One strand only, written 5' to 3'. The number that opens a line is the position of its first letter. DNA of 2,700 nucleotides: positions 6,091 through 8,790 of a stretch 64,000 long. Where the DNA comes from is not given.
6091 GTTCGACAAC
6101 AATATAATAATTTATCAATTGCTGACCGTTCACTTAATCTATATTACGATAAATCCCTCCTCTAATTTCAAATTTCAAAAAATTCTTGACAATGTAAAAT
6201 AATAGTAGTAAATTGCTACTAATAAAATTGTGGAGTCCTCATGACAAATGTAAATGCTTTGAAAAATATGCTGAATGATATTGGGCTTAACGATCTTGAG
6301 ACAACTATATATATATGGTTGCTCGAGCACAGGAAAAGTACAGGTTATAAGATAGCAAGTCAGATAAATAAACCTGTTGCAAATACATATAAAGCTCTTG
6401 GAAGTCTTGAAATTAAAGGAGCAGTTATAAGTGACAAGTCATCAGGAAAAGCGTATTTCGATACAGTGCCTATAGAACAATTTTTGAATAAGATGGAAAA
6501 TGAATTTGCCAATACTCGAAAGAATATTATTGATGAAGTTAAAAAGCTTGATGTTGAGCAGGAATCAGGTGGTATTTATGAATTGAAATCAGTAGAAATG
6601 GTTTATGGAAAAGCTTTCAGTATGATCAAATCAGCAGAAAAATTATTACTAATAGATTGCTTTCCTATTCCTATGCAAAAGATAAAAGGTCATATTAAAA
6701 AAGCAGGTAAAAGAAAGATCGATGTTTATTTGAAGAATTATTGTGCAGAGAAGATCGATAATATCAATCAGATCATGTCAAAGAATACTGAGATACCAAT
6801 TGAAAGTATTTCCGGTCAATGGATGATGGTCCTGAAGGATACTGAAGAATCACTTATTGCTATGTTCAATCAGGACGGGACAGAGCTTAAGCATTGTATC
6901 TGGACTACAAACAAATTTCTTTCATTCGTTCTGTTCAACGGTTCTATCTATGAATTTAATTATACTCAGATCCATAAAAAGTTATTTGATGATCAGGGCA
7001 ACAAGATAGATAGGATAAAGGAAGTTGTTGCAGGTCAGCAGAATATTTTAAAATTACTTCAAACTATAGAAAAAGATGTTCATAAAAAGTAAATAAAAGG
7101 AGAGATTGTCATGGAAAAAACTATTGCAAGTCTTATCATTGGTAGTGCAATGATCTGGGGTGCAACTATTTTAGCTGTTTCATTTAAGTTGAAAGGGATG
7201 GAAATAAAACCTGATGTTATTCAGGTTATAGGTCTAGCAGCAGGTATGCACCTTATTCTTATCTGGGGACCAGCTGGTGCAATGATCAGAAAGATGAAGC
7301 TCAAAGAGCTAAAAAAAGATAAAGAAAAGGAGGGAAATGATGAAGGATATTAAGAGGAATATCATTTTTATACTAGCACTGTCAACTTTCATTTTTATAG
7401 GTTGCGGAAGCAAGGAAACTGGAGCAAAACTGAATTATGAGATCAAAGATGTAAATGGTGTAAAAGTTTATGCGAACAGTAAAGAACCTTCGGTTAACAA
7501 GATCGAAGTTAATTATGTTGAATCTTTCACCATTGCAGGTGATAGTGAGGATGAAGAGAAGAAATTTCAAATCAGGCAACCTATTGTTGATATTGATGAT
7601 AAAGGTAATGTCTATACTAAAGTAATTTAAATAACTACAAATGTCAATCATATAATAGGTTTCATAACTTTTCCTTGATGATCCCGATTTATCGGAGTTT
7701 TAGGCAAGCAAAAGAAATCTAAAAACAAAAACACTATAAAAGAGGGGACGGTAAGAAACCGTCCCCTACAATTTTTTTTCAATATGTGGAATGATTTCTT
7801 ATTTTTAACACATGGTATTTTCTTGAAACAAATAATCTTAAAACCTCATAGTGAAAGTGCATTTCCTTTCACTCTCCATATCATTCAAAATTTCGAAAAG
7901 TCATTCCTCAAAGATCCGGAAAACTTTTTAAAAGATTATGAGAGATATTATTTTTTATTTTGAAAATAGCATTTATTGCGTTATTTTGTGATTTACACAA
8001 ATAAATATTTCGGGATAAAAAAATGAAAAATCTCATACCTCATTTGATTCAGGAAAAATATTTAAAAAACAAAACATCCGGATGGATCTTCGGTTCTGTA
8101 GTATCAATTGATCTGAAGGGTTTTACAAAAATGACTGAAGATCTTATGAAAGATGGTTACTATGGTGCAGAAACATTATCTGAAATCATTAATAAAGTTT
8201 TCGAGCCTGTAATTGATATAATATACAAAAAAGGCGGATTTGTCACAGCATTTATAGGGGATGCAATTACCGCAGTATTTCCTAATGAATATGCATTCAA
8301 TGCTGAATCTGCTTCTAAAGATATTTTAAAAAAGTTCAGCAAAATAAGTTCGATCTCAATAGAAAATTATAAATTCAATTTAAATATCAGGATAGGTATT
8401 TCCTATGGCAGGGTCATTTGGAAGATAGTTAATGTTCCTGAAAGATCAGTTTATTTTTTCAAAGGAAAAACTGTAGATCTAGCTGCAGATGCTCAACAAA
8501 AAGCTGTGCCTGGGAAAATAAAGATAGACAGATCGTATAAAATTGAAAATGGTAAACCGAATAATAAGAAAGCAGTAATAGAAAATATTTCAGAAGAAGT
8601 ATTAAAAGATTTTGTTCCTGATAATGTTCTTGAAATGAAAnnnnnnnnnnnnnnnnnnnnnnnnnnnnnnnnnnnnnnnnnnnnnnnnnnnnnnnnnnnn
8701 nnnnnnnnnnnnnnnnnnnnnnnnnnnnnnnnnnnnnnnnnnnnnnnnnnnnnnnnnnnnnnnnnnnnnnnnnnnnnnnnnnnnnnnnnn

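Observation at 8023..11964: Giant signalling protein with a mammalian-style C1/C2 pseudo-heterodimeric cyclase pair fused to a STAND NTPase and TPR array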

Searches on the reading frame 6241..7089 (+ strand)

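Call 25: search_protein_families(library=pfam, proteins=[window:6241-7089:+], max_evalue=0.001)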
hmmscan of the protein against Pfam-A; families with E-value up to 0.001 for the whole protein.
window:6241-7089:+ (283 aa): 2 families
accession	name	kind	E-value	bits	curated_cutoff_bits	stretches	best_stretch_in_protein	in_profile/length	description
PF01978.25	TrmB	-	5.1e-12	45.9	25.6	1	11-78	1-67/68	Sugar-specific transcriptional regulator TrmB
PF11495.14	Regulator_TrmB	-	2.1e-06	27.6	22.2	1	116-232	6-121/233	Archaeal transcriptional regulator TrmB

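Call 70: search_protein_families(library=padloc, proteins=[window:6241-7089:+], max_evalue=0.001)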
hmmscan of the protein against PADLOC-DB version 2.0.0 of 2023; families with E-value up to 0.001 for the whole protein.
window:6241-7089:+ (283 aa): 0 families

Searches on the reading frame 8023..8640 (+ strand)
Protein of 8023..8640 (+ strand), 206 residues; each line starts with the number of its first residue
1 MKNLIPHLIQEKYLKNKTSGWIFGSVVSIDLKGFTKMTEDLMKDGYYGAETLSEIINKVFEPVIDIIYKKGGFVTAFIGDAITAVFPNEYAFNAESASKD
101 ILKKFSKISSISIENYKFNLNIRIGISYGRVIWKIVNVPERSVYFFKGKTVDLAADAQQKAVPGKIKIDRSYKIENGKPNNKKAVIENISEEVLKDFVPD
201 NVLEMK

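Call 6: search_protein_families(library=pfam, proteins=[window:8023-8640:+], max_evalue=10)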
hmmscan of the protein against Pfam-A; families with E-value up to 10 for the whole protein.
seq(206 aa): 1 family
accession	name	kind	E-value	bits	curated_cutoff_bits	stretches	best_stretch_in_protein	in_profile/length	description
PF00211.25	Guanylate_cyc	-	5.1e-10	39.7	21.9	1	26-170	11-149/183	Adenylate and Guanylate cyclase catalytic domain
